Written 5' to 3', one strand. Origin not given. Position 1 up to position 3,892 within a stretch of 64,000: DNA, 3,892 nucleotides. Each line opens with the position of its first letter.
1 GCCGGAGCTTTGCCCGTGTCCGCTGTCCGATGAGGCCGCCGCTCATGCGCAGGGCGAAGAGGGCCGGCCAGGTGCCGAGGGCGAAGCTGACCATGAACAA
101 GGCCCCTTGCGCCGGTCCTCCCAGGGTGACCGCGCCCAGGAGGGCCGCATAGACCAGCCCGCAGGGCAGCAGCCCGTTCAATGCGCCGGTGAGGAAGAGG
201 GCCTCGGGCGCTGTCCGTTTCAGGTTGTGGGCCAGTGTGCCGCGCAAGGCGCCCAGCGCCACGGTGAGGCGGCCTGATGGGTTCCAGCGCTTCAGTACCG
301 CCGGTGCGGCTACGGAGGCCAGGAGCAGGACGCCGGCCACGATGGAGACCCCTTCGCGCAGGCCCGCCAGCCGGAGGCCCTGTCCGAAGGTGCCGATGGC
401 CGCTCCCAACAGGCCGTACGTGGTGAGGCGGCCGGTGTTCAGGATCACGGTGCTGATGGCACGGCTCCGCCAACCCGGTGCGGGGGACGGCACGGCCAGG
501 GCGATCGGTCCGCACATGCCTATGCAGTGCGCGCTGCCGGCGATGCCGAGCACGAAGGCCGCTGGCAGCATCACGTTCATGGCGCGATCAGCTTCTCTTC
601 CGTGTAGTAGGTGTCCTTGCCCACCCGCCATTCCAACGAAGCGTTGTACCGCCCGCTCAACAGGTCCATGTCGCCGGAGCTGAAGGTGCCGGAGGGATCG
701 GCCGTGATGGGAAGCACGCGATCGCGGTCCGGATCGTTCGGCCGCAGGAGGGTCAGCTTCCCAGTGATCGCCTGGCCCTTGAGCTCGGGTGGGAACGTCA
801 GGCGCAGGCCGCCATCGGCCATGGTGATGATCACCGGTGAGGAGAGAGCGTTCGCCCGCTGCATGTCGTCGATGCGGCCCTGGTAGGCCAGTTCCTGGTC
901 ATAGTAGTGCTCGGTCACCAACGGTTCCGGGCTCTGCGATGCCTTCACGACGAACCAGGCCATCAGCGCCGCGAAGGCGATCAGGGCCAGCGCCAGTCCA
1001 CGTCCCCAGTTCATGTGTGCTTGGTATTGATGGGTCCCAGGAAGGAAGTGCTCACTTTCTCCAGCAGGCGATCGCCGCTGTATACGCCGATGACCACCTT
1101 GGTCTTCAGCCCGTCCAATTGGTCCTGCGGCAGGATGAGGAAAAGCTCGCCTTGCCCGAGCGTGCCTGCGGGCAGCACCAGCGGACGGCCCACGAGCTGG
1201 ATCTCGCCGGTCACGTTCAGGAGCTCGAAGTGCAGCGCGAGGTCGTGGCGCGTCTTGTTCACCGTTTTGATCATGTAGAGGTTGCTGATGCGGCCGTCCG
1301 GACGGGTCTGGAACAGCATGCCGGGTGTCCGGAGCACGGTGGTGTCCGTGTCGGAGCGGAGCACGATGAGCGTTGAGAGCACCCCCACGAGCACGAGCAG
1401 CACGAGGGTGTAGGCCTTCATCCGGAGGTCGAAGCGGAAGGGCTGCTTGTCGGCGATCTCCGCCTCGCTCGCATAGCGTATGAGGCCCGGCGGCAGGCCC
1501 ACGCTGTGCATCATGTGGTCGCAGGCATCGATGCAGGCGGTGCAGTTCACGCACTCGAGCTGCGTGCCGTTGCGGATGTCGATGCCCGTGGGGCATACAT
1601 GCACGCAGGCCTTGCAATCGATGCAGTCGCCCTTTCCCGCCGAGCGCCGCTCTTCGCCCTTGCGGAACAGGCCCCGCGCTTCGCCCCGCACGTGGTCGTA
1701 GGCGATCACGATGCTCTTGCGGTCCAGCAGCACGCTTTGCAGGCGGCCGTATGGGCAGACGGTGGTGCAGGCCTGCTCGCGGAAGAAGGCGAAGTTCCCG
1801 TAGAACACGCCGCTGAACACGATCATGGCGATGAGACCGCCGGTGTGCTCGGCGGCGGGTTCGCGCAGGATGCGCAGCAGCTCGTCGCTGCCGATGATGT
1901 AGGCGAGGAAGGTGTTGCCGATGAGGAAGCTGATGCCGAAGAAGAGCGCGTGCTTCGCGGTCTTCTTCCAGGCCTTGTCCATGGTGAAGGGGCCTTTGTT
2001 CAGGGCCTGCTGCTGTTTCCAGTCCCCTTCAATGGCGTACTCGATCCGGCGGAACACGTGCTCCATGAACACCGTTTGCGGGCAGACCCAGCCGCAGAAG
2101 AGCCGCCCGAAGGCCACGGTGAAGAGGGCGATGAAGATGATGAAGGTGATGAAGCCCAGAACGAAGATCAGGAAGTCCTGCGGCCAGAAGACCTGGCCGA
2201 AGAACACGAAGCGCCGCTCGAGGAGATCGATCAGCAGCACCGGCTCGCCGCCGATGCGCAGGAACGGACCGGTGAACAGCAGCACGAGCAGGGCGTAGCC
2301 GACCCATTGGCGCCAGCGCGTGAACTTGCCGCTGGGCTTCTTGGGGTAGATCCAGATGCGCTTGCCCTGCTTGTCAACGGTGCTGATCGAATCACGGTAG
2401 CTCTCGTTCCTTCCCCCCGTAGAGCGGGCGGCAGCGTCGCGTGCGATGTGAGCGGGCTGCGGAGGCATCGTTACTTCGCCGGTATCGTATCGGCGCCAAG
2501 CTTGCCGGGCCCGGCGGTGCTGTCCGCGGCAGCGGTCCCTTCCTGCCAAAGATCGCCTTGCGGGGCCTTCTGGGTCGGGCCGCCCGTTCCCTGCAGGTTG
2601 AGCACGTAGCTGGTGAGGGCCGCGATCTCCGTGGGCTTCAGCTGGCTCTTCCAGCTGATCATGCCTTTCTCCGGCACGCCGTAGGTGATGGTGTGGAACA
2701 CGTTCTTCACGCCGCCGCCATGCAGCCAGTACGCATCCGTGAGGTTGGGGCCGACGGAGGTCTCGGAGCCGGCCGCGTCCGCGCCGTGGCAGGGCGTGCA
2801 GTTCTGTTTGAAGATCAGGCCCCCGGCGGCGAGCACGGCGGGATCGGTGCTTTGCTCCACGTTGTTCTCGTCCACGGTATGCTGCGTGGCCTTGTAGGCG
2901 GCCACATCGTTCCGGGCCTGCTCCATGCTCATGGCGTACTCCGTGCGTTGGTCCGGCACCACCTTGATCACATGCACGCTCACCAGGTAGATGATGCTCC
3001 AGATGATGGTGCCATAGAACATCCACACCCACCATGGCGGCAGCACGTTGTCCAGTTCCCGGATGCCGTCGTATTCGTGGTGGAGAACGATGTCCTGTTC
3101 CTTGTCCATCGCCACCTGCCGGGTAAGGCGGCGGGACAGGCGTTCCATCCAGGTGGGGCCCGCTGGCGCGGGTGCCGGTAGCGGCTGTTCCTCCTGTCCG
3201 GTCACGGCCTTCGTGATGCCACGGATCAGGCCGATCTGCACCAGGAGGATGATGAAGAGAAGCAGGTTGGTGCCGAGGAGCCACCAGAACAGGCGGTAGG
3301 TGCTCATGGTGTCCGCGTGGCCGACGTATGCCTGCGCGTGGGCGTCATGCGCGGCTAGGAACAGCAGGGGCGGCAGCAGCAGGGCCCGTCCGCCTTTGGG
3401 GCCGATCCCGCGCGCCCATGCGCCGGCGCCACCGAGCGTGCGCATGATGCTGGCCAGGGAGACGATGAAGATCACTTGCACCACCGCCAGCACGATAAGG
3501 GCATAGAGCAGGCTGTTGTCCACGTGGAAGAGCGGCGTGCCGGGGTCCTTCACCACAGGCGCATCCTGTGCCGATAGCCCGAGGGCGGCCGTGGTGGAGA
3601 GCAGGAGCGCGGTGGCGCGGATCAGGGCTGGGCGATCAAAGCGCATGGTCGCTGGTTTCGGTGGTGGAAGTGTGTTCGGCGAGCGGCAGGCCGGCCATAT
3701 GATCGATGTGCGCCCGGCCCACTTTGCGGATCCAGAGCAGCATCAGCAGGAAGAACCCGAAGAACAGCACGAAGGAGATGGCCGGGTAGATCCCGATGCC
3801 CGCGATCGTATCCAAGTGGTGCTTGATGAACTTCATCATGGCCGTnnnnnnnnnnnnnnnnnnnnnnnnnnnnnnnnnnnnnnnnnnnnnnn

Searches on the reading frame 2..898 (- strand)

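Call 38: search_protein_families(library=pfam, proteins=[window:2-898:-], max_evalue=0.001)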
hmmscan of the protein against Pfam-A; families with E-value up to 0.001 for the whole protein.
window:2-898:- (299 aa): 1 family
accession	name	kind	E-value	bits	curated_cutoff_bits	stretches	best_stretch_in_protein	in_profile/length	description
PF13386.12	DsbD_2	-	3.1e-41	141.9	24.9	1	113-298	1-185/199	Cytochrome C biogenesis protein transmembrane region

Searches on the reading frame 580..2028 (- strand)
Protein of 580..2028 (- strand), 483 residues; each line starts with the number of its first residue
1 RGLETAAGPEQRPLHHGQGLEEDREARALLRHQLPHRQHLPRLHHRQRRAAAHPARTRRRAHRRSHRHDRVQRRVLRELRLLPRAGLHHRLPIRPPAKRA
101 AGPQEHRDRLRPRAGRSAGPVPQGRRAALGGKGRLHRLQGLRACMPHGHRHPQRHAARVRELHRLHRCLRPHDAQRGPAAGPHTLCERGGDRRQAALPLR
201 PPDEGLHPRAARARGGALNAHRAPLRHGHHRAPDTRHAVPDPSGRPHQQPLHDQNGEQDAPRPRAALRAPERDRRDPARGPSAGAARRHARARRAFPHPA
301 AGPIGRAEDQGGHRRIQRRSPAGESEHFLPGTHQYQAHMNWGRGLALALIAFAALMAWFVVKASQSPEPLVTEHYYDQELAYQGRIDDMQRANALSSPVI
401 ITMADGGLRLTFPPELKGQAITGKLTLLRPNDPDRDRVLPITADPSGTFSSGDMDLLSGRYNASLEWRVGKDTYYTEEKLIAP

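Call 38: search_protein_families(library=pfam, proteins=[window:580-2028:-], max_evalue=0.001)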
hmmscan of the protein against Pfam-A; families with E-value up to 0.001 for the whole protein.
window:580-2028:- (483 aa): 1 family
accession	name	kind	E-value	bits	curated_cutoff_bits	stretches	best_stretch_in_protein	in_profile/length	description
PF05751.16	FixH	-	3.7e-17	63.1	23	1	340-479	3-148/150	FixH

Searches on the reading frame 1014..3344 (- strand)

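Call 38: search_protein_families(library=pfam, proteins=[window:1014-3344:-], max_evalue=0.001)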
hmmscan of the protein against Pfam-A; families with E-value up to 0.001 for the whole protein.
window:1014-3344:- (777 aa): 10 families
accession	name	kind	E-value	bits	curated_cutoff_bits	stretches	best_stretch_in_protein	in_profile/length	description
PF13746.11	Fer4_18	-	1.2e-40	138.7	27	1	521-627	1-114/114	4Fe-4S dicluster domain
PF11614.14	FixG_C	-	8.5e-17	61.9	25.6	1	658-771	3-119/119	IG-like fold at C-terminal of FixG, putative oxidoreductase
PF12801.12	Fer4_5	-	2e-09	37.7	22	1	396-432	4-39/48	4Fe-4S binding domain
PF13187.11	Fer4_9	-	5.7e-09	36.3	27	1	525-587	7-50/52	4Fe-4S dicluster domain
PF13183.11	Fer4_8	-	2e-07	31.9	27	1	525-588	10-68/68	4Fe-4S dicluster domain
PF12838.12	Fer4_7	-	2.7e-07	31.4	27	1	525-588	7-52/52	4Fe-4S dicluster domain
PF13484.11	Fer4_16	-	4.1e-06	27.9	30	0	524-586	6-65/66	4Fe-4S double cluster binding domain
PF13534.11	Fer4_17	-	4.3e-06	27.6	22.2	1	525-589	7-61/61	4Fe-4S dicluster domain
PF13237.11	Fer4_10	-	5.9e-06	26.5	25.5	1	525-585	14-53/53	4Fe-4S dicluster domain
PF12800.12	Fer4_4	-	0.00059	20.4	24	0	573-587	3-17/17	4Fe-4S binding domain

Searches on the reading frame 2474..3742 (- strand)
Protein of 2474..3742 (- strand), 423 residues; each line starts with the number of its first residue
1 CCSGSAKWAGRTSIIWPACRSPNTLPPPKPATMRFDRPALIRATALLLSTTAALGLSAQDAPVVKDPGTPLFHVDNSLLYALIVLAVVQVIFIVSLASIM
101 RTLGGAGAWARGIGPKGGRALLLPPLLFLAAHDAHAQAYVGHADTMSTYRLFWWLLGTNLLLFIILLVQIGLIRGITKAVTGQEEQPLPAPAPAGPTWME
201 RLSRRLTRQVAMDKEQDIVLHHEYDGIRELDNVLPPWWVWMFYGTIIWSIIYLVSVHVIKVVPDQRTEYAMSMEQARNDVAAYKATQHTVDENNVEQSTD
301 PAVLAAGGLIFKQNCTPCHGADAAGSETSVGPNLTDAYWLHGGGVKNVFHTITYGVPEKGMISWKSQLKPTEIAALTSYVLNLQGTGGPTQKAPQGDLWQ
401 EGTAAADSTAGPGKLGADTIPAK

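Call 38: search_protein_families(library=pfam, proteins=[window:2474-3742:-], max_evalue=0.001)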
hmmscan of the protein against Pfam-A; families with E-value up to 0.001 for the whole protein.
window:2474-3742:- (423 aa): 3 families
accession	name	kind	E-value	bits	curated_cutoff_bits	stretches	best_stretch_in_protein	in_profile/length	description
PF14715.11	FixP_N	-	1.7e-18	66.5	24.9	1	217-259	2-44/48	N-terminal domain of cytochrome oxidase-cbb3, FixP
PF13442.11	Cytochrome_CBB3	-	6.2e-10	39.7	27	1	304-380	3-68/68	Cytochrome C oxidase, cbb3-type, subunit III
PF00034.26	Cytochrom_C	-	4.9e-06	28.2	21.3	1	305-383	2-89/90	Cytochrome c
